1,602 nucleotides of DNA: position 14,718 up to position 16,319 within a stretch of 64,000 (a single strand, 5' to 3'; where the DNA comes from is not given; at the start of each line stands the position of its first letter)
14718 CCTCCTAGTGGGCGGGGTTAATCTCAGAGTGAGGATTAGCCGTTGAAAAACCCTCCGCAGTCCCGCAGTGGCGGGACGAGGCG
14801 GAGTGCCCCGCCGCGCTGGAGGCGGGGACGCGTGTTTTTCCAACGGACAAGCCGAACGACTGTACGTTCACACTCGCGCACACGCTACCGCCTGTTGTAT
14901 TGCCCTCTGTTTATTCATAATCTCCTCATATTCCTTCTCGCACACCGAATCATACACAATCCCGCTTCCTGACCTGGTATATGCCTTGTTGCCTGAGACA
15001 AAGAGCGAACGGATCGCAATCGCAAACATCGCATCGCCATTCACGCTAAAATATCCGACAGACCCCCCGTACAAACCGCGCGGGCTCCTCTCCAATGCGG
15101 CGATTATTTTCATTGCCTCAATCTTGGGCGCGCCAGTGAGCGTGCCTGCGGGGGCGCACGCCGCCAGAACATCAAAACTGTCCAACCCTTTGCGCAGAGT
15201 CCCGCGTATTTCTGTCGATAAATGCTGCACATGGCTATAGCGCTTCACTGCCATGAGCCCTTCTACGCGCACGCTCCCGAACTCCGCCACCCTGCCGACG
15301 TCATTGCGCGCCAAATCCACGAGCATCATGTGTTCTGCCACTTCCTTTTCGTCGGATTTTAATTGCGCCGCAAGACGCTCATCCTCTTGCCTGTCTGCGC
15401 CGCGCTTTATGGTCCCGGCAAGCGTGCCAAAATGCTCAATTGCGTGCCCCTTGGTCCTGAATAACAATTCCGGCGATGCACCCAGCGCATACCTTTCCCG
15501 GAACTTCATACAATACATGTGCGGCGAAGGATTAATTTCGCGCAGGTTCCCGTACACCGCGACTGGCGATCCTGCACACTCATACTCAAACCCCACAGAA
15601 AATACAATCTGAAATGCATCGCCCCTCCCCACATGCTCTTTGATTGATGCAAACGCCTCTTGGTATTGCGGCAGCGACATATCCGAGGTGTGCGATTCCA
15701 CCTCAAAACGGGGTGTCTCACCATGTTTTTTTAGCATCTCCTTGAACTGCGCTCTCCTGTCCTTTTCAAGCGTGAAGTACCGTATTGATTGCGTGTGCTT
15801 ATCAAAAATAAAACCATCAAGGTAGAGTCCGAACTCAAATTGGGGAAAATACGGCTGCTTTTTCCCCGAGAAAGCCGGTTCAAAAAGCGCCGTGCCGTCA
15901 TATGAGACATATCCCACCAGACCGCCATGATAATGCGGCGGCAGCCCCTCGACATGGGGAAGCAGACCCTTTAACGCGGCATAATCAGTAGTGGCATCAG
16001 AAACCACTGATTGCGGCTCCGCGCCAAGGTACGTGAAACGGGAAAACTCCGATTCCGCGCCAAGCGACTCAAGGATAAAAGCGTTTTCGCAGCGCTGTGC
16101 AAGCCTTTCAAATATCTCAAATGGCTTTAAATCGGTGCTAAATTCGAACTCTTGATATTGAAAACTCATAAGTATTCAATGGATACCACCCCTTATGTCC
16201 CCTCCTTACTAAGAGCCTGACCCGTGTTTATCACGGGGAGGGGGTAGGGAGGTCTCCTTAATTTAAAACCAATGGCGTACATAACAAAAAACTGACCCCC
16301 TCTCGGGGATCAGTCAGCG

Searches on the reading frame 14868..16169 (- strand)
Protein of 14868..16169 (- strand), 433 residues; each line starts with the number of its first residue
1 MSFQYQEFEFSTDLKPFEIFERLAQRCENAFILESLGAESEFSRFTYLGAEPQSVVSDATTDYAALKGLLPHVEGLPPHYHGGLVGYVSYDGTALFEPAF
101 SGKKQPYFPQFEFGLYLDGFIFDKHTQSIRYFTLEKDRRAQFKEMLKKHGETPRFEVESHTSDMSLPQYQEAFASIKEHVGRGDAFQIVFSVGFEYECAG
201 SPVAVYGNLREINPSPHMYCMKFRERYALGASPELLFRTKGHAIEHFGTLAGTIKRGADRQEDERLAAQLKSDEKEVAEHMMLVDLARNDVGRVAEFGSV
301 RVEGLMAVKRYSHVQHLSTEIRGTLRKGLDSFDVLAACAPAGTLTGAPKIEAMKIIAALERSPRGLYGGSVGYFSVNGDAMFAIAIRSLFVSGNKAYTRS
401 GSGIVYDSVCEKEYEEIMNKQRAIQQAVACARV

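Call 6: search_protein_families(library=ncbifam, proteins=[window:14868-16169:-])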
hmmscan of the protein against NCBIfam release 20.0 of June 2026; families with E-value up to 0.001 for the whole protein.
window:14868-16169:- (433 aa): 26 families (the best 25 are shown)
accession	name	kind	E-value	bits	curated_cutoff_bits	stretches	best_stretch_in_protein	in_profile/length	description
TIGR01820.1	TrpE-arch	equivalog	1.4e-127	426.7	512.05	1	79-428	96-448/449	anthranilate synthase component I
TIGR00564.1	trpE_most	equivalog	2.5e-115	386.1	517.7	1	13-428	3-454/455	anthranilate synthase component I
NF010089.0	PRK13574.1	equivalog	5.9e-96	322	527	1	15-429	11-419/421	anthranilate synthase component I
NF010087.0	PRK13572.1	equivalog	3.5e-95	319.2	580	1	15-429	10-432/435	anthranilate synthase component I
NF010086.0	PRK13571.1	equivalog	1.5e-93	314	693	1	154-432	218-501/510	anthranilate synthase component I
TIGR01824.1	PabB-clade2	equivalog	4.2e-83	279.5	408.55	1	82-423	1-354/355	aminodeoxychorismate synthase, component I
NF010079.0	PRK13564.1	equivalog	3.4e-81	273.6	471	1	139-431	213-514/521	anthranilate synthase component 1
TIGR00553.1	pabB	equivalog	4.6e-80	269.2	328.4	1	84-423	1-328/329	aminodeoxychorismate synthase component I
NF006563.0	PRK09070.1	equivalog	1.2e-75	254.9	514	1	76-428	86-444/447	aminodeoxychorismate synthase component I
NF005698.0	PRK07508.1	equivalog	1.8e-73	247.3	452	1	143-427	93-378/383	aminodeoxychorismate synthase component I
TIGR00565.1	trpE_proteo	equivalog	3.5e-71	240.6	494.65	1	118-430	178-495/498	anthranilate synthase component I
NF004610.0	PRK05940.1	equivalog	4.8e-71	239.9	568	1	68-431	83-462/467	anthranilate synthase component I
NF010082.0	PRK13567.1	equivalog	4.2e-64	217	576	1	156-423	190-462/468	anthranilate synthase component I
NF010081.0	PRK13566.1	equivalog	2.1e-61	208.1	645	1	83-429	158-508/729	anthranilate synthase component I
TIGR01815.1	TrpE-clade3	equivalog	3.3e-57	194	739.15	1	83-430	146-497/717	anthranilate synthase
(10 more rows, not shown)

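Call 9: find_related_loci(query=window:14868-16169:-, collection=genome_contigs, flank=3000)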
Query window:14868-16169:- (433 aa) in genome_contigs; peptide patterns used: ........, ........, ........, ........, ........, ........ (x = any residue, [..] = any of these).
600 stretches matched a pattern (row limit reached: there are more); 526 encode a relative of the query (tblastn E <= 1e-3); the best 80 are kept; 80 distinct loci.
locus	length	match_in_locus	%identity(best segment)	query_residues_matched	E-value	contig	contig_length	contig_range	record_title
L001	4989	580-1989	73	1-431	0e+0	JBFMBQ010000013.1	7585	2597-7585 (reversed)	MAG: bacterium isolate MAG168 MAG168_13, whole genome shotgun sequence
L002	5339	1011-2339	48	4-433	2e-129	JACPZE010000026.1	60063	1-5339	MAG: Candidatus Gottesmanbacteria bacterium isolate NC_groundwater_881_Pr1_S2p5_36_20 Montesol18_S2p5_coassembly_scaffol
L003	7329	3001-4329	48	4-431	1e-128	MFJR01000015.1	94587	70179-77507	MAG: Candidatus Gottesmanbacteria bacterium RIFCSPLOWO2_01_FULL_39_12b rifcsplowo2_01_scaffold_976, whole genome shotgun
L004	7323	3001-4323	48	4-432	7e-128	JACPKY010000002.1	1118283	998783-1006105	MAG: Candidatus Gottesmanbacteria bacterium isolate NC_groundwater_507_Ag_S-0.1um_40_14 S35_SO-1_scaffold_146377, whole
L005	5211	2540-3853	45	8-428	7e-120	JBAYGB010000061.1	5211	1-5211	MAG: Patescibacteria group bacterium isolate SO_2016_GW1_115 scaffold30847_OW334_2016, whole genome shotgun sequence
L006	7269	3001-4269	45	17-428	6e-117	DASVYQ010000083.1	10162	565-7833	MAG TPA_asm: Patescibacteria group bacterium isolate SMAG_U2606 k141_295221, whole genome shotgun sequence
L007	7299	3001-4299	43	9-430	5e-116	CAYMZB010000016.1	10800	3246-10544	MAG TPA_asm: uncultured Gammaproteobacteria bacterium isolate binchicken_co203_489 genome assembly, contig: k141_4229124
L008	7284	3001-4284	45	9-425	7e-116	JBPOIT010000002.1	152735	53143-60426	MAG: Candidatus Levyibacteriota bacterium isolate MAG_784 c_000000578633, whole genome shotgun sequence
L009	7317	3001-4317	42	9-429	4e-114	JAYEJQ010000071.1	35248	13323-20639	MAG: Patescibacteria group bacterium isolate MAG159 MAG159_71, whole genome shotgun sequence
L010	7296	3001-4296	45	13-425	6e-112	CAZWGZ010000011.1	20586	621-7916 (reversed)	MAG TPA_asm: uncultured Rhodobacterales bacterium isolate binchicken_co316_151 genome assembly, contig: NODE_1910_length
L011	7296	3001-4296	47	17-429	6e-112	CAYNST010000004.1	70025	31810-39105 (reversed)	MAG TPA_asm: uncultured Cellvibrionaceae bacterium isolate SRP220891_co3_262 genome assembly, contig: NODE_261_length_70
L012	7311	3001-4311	44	12-429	8e-112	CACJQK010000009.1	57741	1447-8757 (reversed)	MAG: uncultured SAR116 cluster alpha proteobacterium isolate AG-915-M14 genome assembly, contig: AG-915-M14_NODE_9, whol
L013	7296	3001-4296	45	13-425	3e-111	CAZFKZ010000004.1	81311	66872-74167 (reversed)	MAG TPA_asm: uncultured Rhodobacterales bacterium isolate binchicken_co317_79 genome assembly, contig: NODE_194_length_8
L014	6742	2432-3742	43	12-429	7e-111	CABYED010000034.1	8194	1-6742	MAG: uncultured SAR116 cluster alpha proteobacterium isolate AG-894-A16 genome assembly, contig: AG-894-A16_NODE_34, who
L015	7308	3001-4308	44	9-425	1e-110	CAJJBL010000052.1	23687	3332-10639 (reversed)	MAG: alpha proteobacterium SCGC AAA536-G10 isolate FRAM18_bin016 genome assembly, contig: FRAM17_bin016-52, whole genome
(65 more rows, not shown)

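Call 14: find_homologous_proteins(query=window:14868-16169:-, max_evalue=1e-80)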
Query window:14868-16169:- (433 aa): 2676 proteins with E <= 1e-80 among 8000 candidates; the best 120 are listed.
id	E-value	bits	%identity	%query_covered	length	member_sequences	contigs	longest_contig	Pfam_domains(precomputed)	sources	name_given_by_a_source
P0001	1.4e-289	978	100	100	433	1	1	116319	PF04715.20,PF00425.25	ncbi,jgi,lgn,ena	ncbi:MAG: anthranilate synthase component I family protein [Patescibacteria group bacterium]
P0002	7.9e-255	863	89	100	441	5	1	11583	PF04715.20,PF00425.25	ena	-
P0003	7.5e-236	801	82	100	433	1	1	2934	PF04715.20,PF00425.25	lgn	-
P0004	3.5e-235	799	77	100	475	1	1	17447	PF04715.20,PF00425.25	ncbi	-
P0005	5.2e-224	762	73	100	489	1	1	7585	PF04715.20,PF00425.25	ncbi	ncbi:MAG: anthranilate synthase component I family protein [bacterium]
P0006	1.4e-197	675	70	100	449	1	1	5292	PF04715.20,PF00425.25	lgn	-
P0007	1.3e-196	672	70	100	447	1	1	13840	PF04715.20,PF00425.25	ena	-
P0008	6.3e-195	666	69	100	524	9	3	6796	PF04715.20,PF00425.25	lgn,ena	-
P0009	5.3e-189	647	67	99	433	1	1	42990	PF04715.20,PF00425.25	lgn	-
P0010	5.3e-189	647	66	100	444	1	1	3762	PF04715.20,PF00425.25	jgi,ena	-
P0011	4.8e-183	627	63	100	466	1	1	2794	PF04715.20,PF00425.25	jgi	jgi:anthranilate synthase component 1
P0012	1.7e-159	549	66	86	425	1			PF04715.20,PF00425.25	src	-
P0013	2.4e-137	476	54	98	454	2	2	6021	PF04715.20,PF00425.25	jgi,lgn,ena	-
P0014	1.9e-129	450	50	99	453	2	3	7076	PF04715.20,PF00425.25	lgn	-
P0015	3.3e-128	446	50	98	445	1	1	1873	PF04715.20,PF00425.25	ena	-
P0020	3.4e-127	443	50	99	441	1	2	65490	PF04715.20,PF00425.25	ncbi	-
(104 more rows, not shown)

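Call 16: find_encoding_contigs(protein=P0002, flank=2500, max_places=3)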
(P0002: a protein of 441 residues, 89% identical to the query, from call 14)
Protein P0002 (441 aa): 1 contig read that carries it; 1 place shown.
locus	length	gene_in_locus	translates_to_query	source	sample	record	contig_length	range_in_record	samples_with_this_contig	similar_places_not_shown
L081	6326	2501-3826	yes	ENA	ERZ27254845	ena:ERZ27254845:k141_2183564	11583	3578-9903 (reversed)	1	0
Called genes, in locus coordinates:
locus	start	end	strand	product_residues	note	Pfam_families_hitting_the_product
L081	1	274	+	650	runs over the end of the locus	?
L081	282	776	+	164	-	-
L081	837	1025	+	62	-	-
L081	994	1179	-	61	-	-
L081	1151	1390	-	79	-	-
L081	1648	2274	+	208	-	-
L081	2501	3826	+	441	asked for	PF04715:, PF00425:Chorismate_bind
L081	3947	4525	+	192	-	PF00117:GATase, PF07722:Peptidase_C26 (faint)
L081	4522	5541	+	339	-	PF02885:Glycos_trans_3N, PF00591:Glycos_transf_3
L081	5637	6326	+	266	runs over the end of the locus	PF00218:IGPS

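Call 17: find_encoding_contigs(protein=P0003, flank=2500, max_places=3)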
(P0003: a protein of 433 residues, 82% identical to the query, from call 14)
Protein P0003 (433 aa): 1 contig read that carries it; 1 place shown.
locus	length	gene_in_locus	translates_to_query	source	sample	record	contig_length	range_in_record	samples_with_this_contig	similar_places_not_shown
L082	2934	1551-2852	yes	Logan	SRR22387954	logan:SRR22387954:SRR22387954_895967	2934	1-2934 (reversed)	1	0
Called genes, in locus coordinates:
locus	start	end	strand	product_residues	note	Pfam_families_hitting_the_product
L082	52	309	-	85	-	-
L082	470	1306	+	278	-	PF01978:TrmB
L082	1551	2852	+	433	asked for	PF04715:, PF00425:Chorismate_bind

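Call 18: find_encoding_contigs(protein=P0004, flank=2500, max_places=3)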
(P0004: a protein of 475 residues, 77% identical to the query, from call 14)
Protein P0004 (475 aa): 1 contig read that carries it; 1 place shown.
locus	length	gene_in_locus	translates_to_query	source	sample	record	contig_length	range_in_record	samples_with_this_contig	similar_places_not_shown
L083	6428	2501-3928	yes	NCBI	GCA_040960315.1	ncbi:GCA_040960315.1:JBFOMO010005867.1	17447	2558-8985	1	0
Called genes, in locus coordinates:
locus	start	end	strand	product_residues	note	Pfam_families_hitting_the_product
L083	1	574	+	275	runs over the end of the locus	PF01978:TrmB, PF08221:HTH_9 (faint)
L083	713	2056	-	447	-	PF04055:Radical_SAM (faint)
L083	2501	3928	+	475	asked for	PF04715:, PF00425:Chorismate_bind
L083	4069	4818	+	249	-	PF00117:GATase, PF07722:Peptidase_C26 (faint)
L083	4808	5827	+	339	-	PF02885:Glycos_trans_3N, PF00591:Glycos_transf_3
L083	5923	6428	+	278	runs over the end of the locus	PF00218:IGPS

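Call 19: find_encoding_contigs(protein=P0006, flank=2500, max_places=3)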
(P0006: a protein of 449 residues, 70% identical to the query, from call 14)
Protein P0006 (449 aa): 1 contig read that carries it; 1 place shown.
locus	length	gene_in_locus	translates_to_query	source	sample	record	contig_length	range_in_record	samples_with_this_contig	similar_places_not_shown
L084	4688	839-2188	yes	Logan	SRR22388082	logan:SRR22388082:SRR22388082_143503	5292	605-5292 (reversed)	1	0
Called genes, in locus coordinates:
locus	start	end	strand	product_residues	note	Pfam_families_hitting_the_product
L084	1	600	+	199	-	?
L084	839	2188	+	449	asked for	PF04715:, PF00425:Chorismate_bind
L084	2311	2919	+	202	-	PF00117:GATase, PF07722:Peptidase_C26 (faint)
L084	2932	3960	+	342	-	PF02885:Glycos_trans_3N, PF00591:Glycos_transf_3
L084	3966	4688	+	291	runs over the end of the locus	PF00218:IGPS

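Call 20: find_encoding_contigs(protein=P0007, flank=2500, max_places=3)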
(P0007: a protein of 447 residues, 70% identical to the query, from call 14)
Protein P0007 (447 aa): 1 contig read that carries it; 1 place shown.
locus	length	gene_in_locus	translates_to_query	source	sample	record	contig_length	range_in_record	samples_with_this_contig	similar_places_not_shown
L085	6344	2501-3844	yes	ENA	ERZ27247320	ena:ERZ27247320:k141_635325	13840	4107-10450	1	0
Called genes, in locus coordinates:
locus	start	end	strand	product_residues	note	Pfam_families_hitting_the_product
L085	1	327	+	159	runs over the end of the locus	-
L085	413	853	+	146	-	PF07884:VKOR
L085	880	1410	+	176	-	PF13482:RNase_H_2 (weak)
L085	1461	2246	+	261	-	-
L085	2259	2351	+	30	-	-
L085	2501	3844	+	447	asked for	PF04715:, PF00425:Chorismate_bind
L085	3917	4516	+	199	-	PF00117:GATase, PF07722:Peptidase_C26 (weak)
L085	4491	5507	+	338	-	PF02885:Glycos_trans_3N, PF00591:Glycos_transf_3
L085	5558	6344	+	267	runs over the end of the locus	PF00218:IGPS, PF04131:NanE (faint)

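Call 21: find_encoding_contigs(protein=P0008, flank=2500, max_places=3)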
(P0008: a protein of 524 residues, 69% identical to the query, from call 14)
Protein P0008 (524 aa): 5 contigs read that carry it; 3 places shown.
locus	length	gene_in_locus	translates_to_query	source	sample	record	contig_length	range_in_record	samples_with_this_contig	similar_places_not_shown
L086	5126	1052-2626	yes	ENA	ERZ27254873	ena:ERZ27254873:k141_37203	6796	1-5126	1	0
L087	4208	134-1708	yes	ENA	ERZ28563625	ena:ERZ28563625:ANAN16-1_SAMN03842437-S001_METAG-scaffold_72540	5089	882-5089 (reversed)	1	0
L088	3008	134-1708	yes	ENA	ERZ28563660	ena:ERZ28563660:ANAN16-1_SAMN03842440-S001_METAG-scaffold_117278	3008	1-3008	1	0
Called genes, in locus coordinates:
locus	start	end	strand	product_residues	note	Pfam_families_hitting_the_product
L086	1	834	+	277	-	?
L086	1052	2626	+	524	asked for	PF04715:, PF00425:Chorismate_bind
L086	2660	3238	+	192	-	PF00117:GATase, PF07722:Peptidase_C26 (faint)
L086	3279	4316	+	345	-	PF02885:Glycos_trans_3N, PF00591:Glycos_transf_3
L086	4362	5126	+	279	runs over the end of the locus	PF00218:IGPS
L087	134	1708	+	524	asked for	PF04715:, PF00425:Chorismate_bind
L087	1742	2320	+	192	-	PF00117:GATase, PF07722:Peptidase_C26 (faint)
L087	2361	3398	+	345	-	PF02885:Glycos_trans_3N, PF00591:Glycos_transf_3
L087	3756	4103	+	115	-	PF00218:IGPS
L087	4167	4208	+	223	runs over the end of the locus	PF00697:PRAI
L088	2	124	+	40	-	?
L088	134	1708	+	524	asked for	PF04715:, PF00425:Chorismate_bind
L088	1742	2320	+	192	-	PF00117:GATase, PF07722:Peptidase_C26 (faint)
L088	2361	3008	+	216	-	?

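Call 22: find_encoding_contigs(protein=P0009, flank=2500, max_places=3)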
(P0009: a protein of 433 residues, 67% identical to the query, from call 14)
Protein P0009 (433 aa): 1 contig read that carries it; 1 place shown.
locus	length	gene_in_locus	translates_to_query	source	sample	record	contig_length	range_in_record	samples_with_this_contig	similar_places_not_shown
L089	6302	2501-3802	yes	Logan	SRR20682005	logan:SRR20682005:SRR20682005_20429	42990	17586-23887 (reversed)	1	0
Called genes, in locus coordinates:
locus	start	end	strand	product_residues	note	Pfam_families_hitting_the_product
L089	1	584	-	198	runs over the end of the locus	PF01842:ACT (faint)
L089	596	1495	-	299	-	PF00793:DAHP_synth_1, PF03102:NeuB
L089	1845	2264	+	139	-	-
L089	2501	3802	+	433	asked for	PF04715:, PF00425:Chorismate_bind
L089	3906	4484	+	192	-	PF00117:GATase, PF07722:Peptidase_C26 (weak)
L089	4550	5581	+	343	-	PF02885:Glycos_trans_3N, PF00591:Glycos_transf_3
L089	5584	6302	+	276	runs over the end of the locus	PF00218:IGPS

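Call 23: find_encoding_contigs(protein=P0010, flank=2500, max_places=3)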
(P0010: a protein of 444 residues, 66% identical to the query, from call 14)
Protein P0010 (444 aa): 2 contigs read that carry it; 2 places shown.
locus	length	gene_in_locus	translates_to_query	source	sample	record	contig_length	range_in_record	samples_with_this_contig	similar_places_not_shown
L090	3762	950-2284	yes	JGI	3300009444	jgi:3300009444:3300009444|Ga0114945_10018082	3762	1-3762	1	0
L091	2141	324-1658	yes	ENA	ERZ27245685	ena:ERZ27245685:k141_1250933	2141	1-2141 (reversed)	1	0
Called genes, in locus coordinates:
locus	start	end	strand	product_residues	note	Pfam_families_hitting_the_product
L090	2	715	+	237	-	?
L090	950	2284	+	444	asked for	PF04715:, PF00425:Chorismate_bind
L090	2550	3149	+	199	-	PF00117:GATase, PF07722:Peptidase_C26 (weak)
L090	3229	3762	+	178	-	?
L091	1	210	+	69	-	?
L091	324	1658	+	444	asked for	PF04715:, PF00425:Chorismate_bind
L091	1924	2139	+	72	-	?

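Call 24: find_encoding_contigs(protein=P0011, flank=2500, max_places=3)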
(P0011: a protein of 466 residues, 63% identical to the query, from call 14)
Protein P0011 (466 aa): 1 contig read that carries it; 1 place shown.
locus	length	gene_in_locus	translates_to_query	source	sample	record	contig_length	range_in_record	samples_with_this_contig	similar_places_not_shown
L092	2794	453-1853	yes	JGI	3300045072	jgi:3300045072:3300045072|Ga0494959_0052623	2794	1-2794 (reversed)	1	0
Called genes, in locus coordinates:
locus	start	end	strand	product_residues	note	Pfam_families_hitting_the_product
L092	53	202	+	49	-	-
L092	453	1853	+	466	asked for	PF04715:, PF00425:Chorismate_bind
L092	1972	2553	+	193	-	PF00117:GATase, PF07722:Peptidase_C26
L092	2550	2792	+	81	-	?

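Call 25: find_encoding_contigs(protein=P0013, flank=2500, max_places=3)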
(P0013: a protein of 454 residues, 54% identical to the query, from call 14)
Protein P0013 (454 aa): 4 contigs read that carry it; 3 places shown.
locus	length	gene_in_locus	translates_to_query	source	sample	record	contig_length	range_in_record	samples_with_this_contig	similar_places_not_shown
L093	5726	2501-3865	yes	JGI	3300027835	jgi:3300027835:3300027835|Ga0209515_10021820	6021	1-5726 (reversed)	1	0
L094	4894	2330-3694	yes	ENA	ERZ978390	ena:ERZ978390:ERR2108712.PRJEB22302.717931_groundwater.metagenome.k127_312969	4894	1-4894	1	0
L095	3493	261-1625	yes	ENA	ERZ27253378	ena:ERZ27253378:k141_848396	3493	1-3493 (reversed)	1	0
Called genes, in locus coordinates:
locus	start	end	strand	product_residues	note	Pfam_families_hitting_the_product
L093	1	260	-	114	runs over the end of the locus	-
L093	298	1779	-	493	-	PF00330:Aconitase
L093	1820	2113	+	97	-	-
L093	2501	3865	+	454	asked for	PF04715:, PF00425:Chorismate_bind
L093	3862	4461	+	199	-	PF00117:GATase, PF07722:Peptidase_C26 (faint)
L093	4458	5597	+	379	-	PF02885:Glycos_trans_3N, PF00591:Glycos_transf_3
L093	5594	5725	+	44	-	?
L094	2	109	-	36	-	?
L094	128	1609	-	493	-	PF00330:Aconitase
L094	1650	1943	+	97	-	-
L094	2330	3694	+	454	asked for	PF04715:, PF00425:Chorismate_bind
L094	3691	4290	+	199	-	PF00117:GATase, PF07722:Peptidase_C26 (faint)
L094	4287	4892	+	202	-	?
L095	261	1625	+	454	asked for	PF04715:, PF00425:Chorismate_bind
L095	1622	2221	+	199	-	PF00117:GATase, PF07722:Peptidase_C26 (faint)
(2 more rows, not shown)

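Call 75: find_encoding_contigs(protein=P0014, flank=1500, max_places=2)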
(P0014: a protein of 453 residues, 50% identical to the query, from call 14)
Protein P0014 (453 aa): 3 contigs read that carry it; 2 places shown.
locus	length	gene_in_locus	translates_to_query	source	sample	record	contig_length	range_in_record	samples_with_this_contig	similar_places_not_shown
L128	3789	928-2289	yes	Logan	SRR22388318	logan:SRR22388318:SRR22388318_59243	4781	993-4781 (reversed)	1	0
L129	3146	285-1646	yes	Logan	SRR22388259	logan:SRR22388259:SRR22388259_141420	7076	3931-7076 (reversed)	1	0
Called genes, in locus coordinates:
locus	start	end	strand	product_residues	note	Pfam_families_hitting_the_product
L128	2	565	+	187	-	?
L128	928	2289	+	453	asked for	PF04715:, PF00425:Chorismate_bind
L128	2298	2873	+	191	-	PF00117:GATase, PF07722:Peptidase_C26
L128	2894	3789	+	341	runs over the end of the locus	PF02885:Glycos_trans_3N, PF00591:Glycos_transf_3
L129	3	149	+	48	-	?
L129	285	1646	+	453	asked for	PF04715:, PF00425:Chorismate_bind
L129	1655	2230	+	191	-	PF00117:GATase, PF07722:Peptidase_C26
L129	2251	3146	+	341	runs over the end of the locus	PF02885:Glycos_trans_3N, PF00591:Glycos_transf_3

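Call 76: find_encoding_contigs(protein=P0020, flank=1500, max_places=2)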
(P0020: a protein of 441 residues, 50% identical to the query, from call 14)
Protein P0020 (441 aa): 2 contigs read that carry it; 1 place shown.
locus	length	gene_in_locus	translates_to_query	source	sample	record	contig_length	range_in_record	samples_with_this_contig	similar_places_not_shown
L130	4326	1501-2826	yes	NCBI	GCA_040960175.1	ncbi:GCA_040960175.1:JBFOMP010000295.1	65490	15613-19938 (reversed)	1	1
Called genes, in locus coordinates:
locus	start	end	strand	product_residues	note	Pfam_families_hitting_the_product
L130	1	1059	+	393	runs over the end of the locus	PF07690:MFS_1, PF05977:MFS_3 (weak)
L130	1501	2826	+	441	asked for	PF04715:, PF00425:Chorismate_bind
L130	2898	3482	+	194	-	PF00117:GATase, PF07722:Peptidase_C26 (weak)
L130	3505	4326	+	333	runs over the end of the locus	PF02885:Glycos_trans_3N, PF00591:Glycos_transf_3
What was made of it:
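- Tried and rejected: The rest came from exact-protein look-ups (calls 16-25, 75, 76).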
